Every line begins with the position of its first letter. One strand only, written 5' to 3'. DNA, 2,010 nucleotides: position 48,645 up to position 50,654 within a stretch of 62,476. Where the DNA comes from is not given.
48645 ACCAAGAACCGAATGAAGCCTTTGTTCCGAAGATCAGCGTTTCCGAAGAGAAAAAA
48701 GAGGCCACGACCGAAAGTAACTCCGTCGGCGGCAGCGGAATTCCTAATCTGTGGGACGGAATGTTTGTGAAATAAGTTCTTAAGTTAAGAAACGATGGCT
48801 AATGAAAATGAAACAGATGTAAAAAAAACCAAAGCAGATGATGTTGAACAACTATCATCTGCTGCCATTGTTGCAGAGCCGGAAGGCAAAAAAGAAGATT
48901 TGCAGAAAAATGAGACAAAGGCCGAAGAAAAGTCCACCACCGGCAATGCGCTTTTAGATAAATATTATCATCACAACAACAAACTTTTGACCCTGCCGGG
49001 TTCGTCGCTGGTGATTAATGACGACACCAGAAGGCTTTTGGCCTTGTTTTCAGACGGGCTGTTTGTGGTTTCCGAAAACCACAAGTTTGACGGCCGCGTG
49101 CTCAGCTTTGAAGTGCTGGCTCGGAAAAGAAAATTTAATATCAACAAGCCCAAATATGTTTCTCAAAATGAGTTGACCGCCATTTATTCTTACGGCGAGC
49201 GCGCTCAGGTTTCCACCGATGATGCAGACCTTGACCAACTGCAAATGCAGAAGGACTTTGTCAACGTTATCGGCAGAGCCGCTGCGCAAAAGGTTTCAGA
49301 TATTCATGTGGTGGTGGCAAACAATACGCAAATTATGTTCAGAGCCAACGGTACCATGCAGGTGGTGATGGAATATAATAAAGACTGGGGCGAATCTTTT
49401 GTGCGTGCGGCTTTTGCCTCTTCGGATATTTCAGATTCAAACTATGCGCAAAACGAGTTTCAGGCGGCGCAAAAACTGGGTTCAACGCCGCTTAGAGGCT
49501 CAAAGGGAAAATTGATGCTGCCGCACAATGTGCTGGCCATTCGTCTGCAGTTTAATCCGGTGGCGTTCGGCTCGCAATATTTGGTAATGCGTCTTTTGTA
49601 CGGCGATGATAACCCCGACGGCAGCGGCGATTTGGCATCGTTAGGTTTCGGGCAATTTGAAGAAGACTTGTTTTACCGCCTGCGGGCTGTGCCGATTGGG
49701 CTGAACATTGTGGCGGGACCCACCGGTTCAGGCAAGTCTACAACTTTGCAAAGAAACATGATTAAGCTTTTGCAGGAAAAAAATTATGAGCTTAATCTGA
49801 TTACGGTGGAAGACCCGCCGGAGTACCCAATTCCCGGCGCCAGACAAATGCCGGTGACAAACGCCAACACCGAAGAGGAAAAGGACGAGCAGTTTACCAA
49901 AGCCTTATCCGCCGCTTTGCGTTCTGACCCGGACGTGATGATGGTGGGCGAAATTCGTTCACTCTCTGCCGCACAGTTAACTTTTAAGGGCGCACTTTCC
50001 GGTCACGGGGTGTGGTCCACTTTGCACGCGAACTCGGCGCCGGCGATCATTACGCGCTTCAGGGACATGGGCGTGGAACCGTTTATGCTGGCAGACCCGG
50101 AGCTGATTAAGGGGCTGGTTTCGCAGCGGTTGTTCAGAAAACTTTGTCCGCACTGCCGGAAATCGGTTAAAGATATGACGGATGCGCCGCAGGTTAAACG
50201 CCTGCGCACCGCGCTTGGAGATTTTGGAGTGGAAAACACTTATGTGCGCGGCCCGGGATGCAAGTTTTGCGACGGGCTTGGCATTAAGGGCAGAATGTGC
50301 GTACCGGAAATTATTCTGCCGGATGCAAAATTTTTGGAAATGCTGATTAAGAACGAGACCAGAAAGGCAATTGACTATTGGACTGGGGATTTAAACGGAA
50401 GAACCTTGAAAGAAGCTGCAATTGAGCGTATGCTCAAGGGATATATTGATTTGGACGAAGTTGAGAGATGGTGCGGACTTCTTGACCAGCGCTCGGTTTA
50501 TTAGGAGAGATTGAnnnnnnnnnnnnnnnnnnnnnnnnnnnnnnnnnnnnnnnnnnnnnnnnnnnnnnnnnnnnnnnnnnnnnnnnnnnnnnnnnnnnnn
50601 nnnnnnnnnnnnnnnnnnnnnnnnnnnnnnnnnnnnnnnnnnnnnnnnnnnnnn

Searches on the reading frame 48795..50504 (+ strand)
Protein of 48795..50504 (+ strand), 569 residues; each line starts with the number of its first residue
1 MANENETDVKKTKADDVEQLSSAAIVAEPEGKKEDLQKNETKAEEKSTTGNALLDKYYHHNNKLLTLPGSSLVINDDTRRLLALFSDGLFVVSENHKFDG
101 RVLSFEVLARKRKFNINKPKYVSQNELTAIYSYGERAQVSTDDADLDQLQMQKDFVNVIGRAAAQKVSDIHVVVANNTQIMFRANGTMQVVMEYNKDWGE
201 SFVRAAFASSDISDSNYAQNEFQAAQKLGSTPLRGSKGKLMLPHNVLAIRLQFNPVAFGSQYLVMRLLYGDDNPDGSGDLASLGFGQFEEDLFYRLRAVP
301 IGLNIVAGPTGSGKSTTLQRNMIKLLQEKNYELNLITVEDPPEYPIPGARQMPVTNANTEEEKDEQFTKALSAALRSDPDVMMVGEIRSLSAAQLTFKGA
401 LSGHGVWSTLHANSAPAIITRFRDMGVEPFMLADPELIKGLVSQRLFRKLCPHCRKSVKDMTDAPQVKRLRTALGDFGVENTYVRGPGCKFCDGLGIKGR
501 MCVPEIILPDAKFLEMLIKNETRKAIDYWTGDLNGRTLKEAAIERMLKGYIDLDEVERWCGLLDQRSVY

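Call 81: search_protein_families(library=pfam, proteins=[window:48795-50504:+], max_evalue=0.00001)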
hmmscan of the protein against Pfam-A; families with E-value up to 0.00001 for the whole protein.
window:48795-50504:+ (569 aa): 1 family
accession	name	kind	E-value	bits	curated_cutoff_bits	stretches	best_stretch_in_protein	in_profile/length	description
PF00437.27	T2SSE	-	1.3e-65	221.9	24.9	1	151-558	8-370/370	Type II/IV secretion system protein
